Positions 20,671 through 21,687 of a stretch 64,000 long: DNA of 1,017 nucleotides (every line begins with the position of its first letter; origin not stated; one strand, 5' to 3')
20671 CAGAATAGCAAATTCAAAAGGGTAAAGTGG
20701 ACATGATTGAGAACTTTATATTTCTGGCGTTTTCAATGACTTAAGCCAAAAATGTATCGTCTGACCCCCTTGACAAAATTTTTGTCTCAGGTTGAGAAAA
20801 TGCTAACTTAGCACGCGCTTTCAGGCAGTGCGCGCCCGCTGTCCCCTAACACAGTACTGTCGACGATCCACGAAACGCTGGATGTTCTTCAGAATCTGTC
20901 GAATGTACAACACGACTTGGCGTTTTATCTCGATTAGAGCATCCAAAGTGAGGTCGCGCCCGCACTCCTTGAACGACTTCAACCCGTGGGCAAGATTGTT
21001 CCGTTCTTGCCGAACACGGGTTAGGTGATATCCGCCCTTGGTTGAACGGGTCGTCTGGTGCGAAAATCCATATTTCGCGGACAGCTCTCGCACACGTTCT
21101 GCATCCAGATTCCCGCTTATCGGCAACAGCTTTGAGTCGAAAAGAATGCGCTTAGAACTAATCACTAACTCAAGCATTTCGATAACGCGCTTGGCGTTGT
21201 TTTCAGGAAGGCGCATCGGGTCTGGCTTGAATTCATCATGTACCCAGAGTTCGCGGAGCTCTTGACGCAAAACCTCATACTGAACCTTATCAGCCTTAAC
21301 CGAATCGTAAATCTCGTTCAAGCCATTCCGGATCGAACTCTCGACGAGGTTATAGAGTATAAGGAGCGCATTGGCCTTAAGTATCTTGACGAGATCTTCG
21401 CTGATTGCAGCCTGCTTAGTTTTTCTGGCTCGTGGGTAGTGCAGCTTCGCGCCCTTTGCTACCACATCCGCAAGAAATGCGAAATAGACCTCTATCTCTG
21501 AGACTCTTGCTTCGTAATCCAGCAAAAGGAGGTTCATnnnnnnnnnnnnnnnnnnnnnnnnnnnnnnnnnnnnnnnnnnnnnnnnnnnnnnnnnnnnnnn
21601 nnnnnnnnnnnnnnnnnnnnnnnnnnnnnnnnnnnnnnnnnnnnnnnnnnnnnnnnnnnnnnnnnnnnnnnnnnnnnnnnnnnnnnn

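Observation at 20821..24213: dcm-vsr-DUF262-HEPN operon: a methyltransferase-linked four-gene module with no recognisable restriction endonuclease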

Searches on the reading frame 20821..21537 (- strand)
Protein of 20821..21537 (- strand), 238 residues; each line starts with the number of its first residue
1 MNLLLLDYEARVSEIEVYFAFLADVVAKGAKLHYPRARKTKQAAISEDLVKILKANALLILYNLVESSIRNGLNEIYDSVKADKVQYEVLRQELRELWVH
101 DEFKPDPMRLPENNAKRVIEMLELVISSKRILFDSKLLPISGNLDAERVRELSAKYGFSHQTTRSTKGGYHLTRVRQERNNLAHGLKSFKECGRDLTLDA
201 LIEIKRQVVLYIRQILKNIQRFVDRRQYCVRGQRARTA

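Call 3: search_protein_families(library=pfam, proteins=[window:20821-21537:-], max_evalue=1)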
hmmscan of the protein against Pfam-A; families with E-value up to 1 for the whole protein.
window:20821-21537:- (238 aa): 2 families
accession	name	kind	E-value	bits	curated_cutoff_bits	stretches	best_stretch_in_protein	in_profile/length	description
PF18737.6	HEPN_MAE_28990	-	3.6e-23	83.3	26.8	1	6-228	7-211/211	MAE_28990/MAE_18760-like HEPN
PF18735.6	HEPN_RiboL-PSP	-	8e-08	32.8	28.4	1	44-215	21-185/191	RiboL-PSP-HEPN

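Call 4: search_protein_families(library=padloc, proteins=[window:20821-21537:-], max_evalue=1)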
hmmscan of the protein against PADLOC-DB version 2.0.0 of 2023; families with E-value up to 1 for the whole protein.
window:20821-21537:- (238 aa): 0 families

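Call 5: search_protein_families(library=ncbifam, proteins=[window:20821-21537:-], max_evalue=1)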
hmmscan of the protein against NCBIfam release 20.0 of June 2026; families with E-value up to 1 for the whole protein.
window:20821-21537:- (238 aa): 1 family
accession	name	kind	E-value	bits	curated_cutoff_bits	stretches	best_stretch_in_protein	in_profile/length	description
NF051451.1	30S_S2_sunset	exception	0.055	12.6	710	1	5-51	40-86/382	30S ribosomal protein S2, sunset domain variant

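Call 16: find_homologous_proteins(query=window:20821-21537:-)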
Query window:20821-21537:- (238 aa): 525 proteins with E <= 0.001 among 879 candidates; the best 120 are listed.
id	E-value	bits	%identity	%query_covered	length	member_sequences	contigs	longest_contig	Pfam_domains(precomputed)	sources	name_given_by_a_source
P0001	3.6e-146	502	100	98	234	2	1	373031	PF18735.7,PF18737.7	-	-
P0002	8.7e-130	449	85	99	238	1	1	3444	PF18735.7,PF18737.7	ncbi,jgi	-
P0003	1.5e-126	438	82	100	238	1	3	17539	PF18735.7,PF18737.7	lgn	-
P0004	5.8e-124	430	80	99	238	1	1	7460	PF18735.7,PF18737.7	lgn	-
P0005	1.4e-119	415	78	98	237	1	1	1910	PF18735.7,PF18737.7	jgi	jgi:hypothetical protein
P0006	7.9e-119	413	78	99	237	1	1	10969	PF18735.7,PF18737.7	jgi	jgi:hypothetical protein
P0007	1.1e-117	409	77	98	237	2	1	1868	PF18735.7,PF18737.7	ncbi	-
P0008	4.6e-117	407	76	100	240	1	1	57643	PF18735.7,PF18737.7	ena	-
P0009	2.4e-113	395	72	100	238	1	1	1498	PF18735.7,PF18737.7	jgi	jgi:MAE_28990/MAE_18760-like HEPN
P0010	5.5e-106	371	71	96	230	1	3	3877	PF18735.7,PF18737.7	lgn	-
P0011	2.5e-78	281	54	97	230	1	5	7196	PF18735.7,PF18737.7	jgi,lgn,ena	jgi:hypothetical protein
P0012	8.3e-77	276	55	97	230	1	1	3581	PF18735.7,PF18737.7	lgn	-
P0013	2.8e-76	274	54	96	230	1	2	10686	PF18735.7,PF18737.7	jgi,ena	jgi:hypothetical protein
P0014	1.6e-72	262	52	96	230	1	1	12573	PF18737.7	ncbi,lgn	-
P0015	5.5e-72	260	82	61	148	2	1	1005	PF18737.7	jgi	-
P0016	6.1e-72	260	50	96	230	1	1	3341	PF18735.7,PF18737.7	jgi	jgi:hypothetical protein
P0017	6.3e-72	260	51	97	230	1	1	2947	PF18735.7,PF18737.7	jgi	jgi:MAE_28990/MAE_18760-like HEPN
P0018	8.5e-72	259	53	96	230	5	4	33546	PF18735.7,PF18737.7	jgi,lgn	jgi:hypothetical protein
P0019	2.6e-71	258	54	96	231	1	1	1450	PF18735.7,PF18737.7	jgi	jgi:hypothetical protein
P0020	9.2e-70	253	50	96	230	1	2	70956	PF18735.7,PF18737.7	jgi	jgi:hypothetical protein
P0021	5.4e-68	247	53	96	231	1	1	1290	PF18735.7,PF18737.7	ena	-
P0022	5.8e-68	247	50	96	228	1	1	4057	PF18735.7,PF18737.7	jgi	jgi:hypothetical protein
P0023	1.0e-67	246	52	96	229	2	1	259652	PF18735.7,PF18737.7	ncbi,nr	ncbi:MAG TPA: MAE_28990/MAE_18760 family HEPN-like nuclease [Acidobacteriaceae bacterium]|nr:MAE_289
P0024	5.0e-65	237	51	95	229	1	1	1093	PF18735.7,PF18737.7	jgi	jgi:MAE_28990/MAE_18760-like HEPN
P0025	1.2e-64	236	50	96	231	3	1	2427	PF18735.7,PF18737.7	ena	-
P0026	1.2e-64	236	48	96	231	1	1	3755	PF18735.7,PF18737.7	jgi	jgi:MAE_28990/MAE_18760-like HEPN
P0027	1.1e-62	229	47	97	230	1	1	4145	PF18737.7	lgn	-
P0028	5.4e-62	227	49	95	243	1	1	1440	PF18735.7,PF18737.7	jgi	jgi:hypothetical protein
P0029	2.3e-60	222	55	83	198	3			PF18735.7,PF18737.7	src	-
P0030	9.5e-59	217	48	93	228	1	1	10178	PF18735.7,PF18737.7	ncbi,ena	-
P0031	3.3e-55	205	46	93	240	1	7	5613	PF18735.7,PF18737.7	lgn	-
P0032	2.7e-51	192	44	93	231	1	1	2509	PF18737.7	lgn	-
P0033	4.6e-51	191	44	97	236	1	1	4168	PF18735.7,PF18737.7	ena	-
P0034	1.4e-48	183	49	84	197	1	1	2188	PF18735.7,PF18737.7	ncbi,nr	ncbi:MAG: hypothetical protein JOZ44_02390, partial [Acidobacteria bacterium]|nr:hypothetical protei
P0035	3.1e-48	182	42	97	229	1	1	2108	PF18735.7,PF18737.7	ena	-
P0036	4.9e-47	178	43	93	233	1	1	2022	PF18735.7,PF18737.7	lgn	-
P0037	5.0e-47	178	38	96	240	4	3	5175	PF18735.7,PF18737.7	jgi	jgi:hypothetical protein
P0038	1.3e-46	177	50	63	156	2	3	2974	PF18737.7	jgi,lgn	-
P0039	1.9e-46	176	38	96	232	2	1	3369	PF18735.7,PF18737.7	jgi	-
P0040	4.4e-46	175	50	69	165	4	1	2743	PF18737.7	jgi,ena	-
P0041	4.4e-46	175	37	99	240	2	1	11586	PF18735.7,PF18737.7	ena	-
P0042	7.8e-46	174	39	98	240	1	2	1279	PF18735.7,PF18737.7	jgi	jgi:hypothetical protein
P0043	1.5e-45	173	38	96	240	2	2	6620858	PF18735.7,PF18737.7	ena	-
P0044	3.5e-45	172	39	96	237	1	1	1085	PF18735.7,PF18737.7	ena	-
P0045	3.8e-45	172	38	96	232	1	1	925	PF18735.7,PF18737.7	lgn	-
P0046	4.3e-45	172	38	95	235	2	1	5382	PF18735.7,PF18737.7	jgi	jgi:hypothetical protein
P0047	1.1e-44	171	40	93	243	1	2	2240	PF18735.7,PF18737.7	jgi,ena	jgi:hypothetical protein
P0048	1.4e-44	170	37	95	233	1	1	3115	PF18735.7,PF18737.7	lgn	-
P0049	1.9e-44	170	38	97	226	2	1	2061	PF18735.7,PF18737.7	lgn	-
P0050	2.0e-44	170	39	93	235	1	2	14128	PF18735.7,PF18737.7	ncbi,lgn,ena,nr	ncbi:MAG: hypothetical protein IIA73_04845 [Proteobacteria bacterium]|nr:hypothetical protein [Pseud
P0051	4.3e-44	169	39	96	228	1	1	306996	PF18737.7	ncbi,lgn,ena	-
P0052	6.9e-44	168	41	94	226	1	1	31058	PF18735.7,PF18737.7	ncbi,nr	ncbi:MAE_28990/MAE_18760 family HEPN-like nuclease [Candidatus Halobeggiatoa sp. HSG11]|nr:MAE_28990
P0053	2.1e-43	166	38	94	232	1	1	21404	PF18737.7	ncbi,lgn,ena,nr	ncbi:MAG: hypothetical protein GKR89_34675 [Candidatus Latescibacteria bacterium]|nr:hypothetical pr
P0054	5.1e-43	165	37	97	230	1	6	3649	PF18735.7,PF18737.7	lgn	-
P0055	1.1e-42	164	38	96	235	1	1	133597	PF18737.7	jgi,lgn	jgi:hypothetical protein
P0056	2.5e-42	163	37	95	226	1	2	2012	PF18735.7,PF18737.7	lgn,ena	-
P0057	3.0e-42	163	38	95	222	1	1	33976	PF18735.7,PF18737.7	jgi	-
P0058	2.2e-41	160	38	93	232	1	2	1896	PF18735.7,PF18737.7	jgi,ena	jgi:hypothetical protein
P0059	3.7e-41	159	39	96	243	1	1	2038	PF18735.7,PF18737.7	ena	-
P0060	7.7e-41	158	40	96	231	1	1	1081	PF18735.7,PF18737.7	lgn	-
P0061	1.4e-40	157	36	96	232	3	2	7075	PF18735.7,PF18737.7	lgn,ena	-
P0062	2.5e-40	156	37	93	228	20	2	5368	PF18735.7,PF18737.7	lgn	-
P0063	2.7e-40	156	37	97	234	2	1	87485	PF18737.7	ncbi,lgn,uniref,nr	ncbi:MAE_28990/MAE_18760 family HEPN-like nuclease [Bacillus altitudinis]|uniref:MAE_28990/MAE_18760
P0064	2.9e-40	156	38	93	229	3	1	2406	PF18735.7,PF18737.7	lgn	-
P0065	6.1e-40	155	36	96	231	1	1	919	PF18735.7,PF18737.7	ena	-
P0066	7.2e-40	155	36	96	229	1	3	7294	PF18737.7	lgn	-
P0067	7.6e-40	155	36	93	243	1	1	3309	PF18735.7,PF18737.7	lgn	-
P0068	7.9e-40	155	37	93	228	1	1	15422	PF18737.7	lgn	-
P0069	1.6e-39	154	37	95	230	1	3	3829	PF18737.7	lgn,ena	-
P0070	1.6e-39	154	37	95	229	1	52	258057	PF18737.7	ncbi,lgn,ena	-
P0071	2.0e-39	153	39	96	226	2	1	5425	PF18735.7,PF18737.7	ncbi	-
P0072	3.4e-39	153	36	93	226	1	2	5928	PF18737.7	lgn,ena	-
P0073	6.0e-39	152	36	93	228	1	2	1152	PF18735.7,PF18737.7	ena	-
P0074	6.1e-39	152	35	93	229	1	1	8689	PF18735.7,PF18737.7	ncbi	-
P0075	6.7e-39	152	36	94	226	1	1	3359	PF18737.7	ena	-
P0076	7.6e-39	151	35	93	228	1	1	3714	PF18737.7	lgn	-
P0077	7.8e-39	151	38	96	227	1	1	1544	PF18735.7,PF18737.7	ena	-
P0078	1.1e-38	151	36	93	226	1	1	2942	PF18737.7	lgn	-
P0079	1.2e-38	151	35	93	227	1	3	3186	PF18737.7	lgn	-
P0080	1.3e-38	151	33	96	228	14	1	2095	PF18735.7,PF18737.7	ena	-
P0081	1.4e-38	151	39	96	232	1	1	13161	PF18737.7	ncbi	-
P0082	1.4e-38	151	35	93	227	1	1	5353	PF18737.7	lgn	-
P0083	1.6e-38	150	36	96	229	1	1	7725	PF18735.7,PF18737.7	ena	-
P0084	1.8e-38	150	36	93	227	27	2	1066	PF18737.7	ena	-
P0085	2.0e-38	150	35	93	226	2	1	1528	PF18735.7,PF18737.7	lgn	-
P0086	2.2e-38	150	35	93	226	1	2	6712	PF18737.7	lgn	-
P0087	2.2e-38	150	37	96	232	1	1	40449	PF18735.7,PF18737.7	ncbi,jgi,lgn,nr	ncbi:MAG: hypothetical protein LBU79_07400 [Planctomycetota bacterium]|jgi:hypothetical protein|nr:h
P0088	2.4e-38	150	36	93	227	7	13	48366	PF18737.7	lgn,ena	-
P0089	2.8e-38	150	37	95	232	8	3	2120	PF18735.7,PF18737.7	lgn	-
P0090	3.1e-38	150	36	92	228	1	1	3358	PF18735.7,PF18737.7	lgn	-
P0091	3.1e-38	149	39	95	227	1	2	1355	PF18735.7,PF18737.7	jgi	-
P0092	3.5e-38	149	37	93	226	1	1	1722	PF18737.7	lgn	-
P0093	3.8e-38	149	34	94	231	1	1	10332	PF18735.7,PF18737.7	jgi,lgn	-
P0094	3.9e-38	149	36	93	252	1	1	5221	PF18737.7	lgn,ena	-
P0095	4.3e-38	149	34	96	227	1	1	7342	PF18737.7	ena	-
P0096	4.4e-38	149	39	96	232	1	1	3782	PF18735.7,PF18737.7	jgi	jgi:MAE_28990/MAE_18760-like HEPN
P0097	5.1e-38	149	35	95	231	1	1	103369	PF18735.7,PF18737.7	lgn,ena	-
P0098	5.2e-38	149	35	93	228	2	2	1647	PF18735.7,PF18737.7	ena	-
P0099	6.3e-38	149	37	96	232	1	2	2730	PF18735.7,PF18737.7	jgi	-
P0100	7.4e-38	148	35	93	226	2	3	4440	PF18735.7,PF18737.7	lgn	-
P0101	8.0e-38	148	35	93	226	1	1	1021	PF18737.7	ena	-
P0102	8.1e-38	148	38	96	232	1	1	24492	PF18735.7,PF18737.7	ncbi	ncbi:MAG: MAE_28990/MAE_18760 family HEPN-like nuclease [Leptolyngbyaceae cyanobacterium]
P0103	8.3e-38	148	35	93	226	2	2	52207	PF18737.7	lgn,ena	-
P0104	9.1e-38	148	39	95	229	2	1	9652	PF18735.7,PF18737.7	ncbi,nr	ncbi:MAG: hypothetical protein F6K39_10405 [Okeania sp. SIO3B3]|nr:hypothetical protein [Okeania sp.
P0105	1.0e-37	148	37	95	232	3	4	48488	PF18735.7,PF18737.7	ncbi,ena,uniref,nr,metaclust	ncbi:MAE_28990/MAE_18760 family HEPN-like nuclease [Phormidesmis priestleyi]|uniref:MAE_28990/MAE_18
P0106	1.1e-37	148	37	95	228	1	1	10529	PF18735.7,PF18737.7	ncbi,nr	ncbi:MAG: hypothetical protein F6J92_14980 [Symploca sp. SIO1A3]|nr:hypothetical protein [Symploca s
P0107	1.1e-37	148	34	97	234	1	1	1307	PF18735.7,PF18737.7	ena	-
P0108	1.3e-37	147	33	93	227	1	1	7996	PF18735.7,PF18737.7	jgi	-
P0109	1.3e-37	147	36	93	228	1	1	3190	PF18735.7,PF18737.7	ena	-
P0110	1.5e-37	147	36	93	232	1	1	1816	PF18737.7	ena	-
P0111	1.5e-37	147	35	93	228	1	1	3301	PF18735.7,PF18737.7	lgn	-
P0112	1.9e-37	147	35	96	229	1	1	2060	PF18735.7,PF18737.7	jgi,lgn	-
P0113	1.9e-37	147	38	93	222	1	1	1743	PF18735.7,PF18737.7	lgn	-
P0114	2.0e-37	147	37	93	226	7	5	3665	PF18735.7,PF18737.7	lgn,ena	-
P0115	2.0e-37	147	36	96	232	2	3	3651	PF18735.7,PF18737.7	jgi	jgi:hypothetical protein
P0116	2.2e-37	147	35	93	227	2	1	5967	PF18735.7,PF18737.7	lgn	-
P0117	2.3e-37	147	35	97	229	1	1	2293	PF18735.7,PF18737.7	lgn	-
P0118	2.4e-37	147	36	93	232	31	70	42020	PF18737.7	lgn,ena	-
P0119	2.7e-37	146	34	96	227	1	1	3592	PF18737.7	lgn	-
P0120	2.7e-37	146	34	93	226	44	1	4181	PF18737.7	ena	-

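Call 17: find_encoding_contigs(protein=P0023, flank=8000, max_places=3)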
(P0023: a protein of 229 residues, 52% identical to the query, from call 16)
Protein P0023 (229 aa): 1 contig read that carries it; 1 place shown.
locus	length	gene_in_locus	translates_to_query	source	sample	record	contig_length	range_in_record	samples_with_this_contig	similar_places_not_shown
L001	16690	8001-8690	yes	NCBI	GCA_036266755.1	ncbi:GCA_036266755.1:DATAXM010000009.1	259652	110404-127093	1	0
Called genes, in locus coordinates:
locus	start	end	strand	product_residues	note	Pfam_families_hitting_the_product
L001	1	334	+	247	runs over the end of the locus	-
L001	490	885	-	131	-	-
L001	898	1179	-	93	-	-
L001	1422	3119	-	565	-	PF13730:HTH_36 (faint), PF01751:Toprim (faint), PF01807:Zn_ribbon_DnaG, PF13155:Toprim_2 (weak)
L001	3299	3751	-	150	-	-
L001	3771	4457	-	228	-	PF01582:TIR, PF13676:TIR_2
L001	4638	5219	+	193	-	PF00239:Resolvase, PF02796:HTH_7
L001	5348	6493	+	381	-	PF00145:DNA_methylase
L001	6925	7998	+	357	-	PF03235:GmrSD_N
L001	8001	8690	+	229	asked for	PF18735:HEPN_RiboL-PSP, PF18737:HEPN_MAE_28990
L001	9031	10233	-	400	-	PF00589:Phage_integrase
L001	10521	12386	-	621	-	-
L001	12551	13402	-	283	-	PF00005:ABC_tran, PF13304:AAA_21 (faint)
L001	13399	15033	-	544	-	PF00496:SBP_bac_5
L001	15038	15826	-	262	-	PF00528:BPD_transp_1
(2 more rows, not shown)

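Call 18: find_encoding_contigs(protein=P0008, flank=8000, max_places=3)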
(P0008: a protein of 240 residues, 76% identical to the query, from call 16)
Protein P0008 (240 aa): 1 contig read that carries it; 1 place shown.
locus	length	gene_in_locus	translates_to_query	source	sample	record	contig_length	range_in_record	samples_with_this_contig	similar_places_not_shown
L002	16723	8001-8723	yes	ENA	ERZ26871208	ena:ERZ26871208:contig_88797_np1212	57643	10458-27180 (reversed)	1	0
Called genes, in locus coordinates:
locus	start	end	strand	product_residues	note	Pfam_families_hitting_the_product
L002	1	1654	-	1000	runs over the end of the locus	PF03175:DNA_pol_B_2 (weak)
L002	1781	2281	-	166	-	-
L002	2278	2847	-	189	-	-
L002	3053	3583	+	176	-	-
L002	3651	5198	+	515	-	PF01867:Cas_Cas1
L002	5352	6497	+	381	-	PF00145:DNA_methylase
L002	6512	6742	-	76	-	-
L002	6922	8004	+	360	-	PF03235:GmrSD_N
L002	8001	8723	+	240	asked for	PF18737:HEPN_MAE_28990, PF18735:HEPN_RiboL-PSP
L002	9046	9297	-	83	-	-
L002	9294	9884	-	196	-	PF00239:Resolvase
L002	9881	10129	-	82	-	-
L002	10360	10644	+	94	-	-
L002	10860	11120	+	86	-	-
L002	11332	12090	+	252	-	-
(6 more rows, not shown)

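Call 19: find_encoding_contigs(protein=P0043, flank=8000, max_places=3)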
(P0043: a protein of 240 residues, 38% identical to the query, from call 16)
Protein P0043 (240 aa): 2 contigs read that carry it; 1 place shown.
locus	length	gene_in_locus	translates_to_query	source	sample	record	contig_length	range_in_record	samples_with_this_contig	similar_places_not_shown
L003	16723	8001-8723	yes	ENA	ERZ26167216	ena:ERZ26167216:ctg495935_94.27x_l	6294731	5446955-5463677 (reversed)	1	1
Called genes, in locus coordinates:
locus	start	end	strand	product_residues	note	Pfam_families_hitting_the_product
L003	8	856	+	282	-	PF05721:PhyH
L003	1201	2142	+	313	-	PF00941:FAD_binding_5, PF03450:CO_deh_flav_C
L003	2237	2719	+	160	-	PF00111:Fer2 (weak), PF01799:Fer2_2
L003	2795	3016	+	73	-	PF27208:TP_0214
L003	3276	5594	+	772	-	PF01315:Ald_Xan_dh_C, PF02738:MoCoBD_1, PF20256:MoCoBD_2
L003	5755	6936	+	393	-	PF00145:DNA_methylase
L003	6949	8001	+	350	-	PF03235:GmrSD_N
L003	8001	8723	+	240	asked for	PF18737:HEPN_MAE_28990, PF18735:HEPN_RiboL-PSP (weak)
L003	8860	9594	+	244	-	PF02129:Peptidase_S15 (faint), PF12146:Hydrolase_4 (weak), PF12740:PETase (faint), PF00561:Abhydrolase_1, PF12697:Abhydrolase_6, PF20408:Abhydrolase_11 (faint), PF00326:Peptidase_S9, PF12146:Hydrolase_4 (weak)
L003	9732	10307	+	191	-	-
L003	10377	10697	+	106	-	-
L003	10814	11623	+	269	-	PF01925:TauE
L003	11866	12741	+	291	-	PF17170:DUF5128 (faint), PF08450:SGL (faint), PF01436:NHL (weak)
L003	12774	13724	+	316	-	PF01408:GFO_IDH_MocA, PF22725:GFO_IDH_MocA_C3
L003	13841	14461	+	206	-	PF13036:LpoB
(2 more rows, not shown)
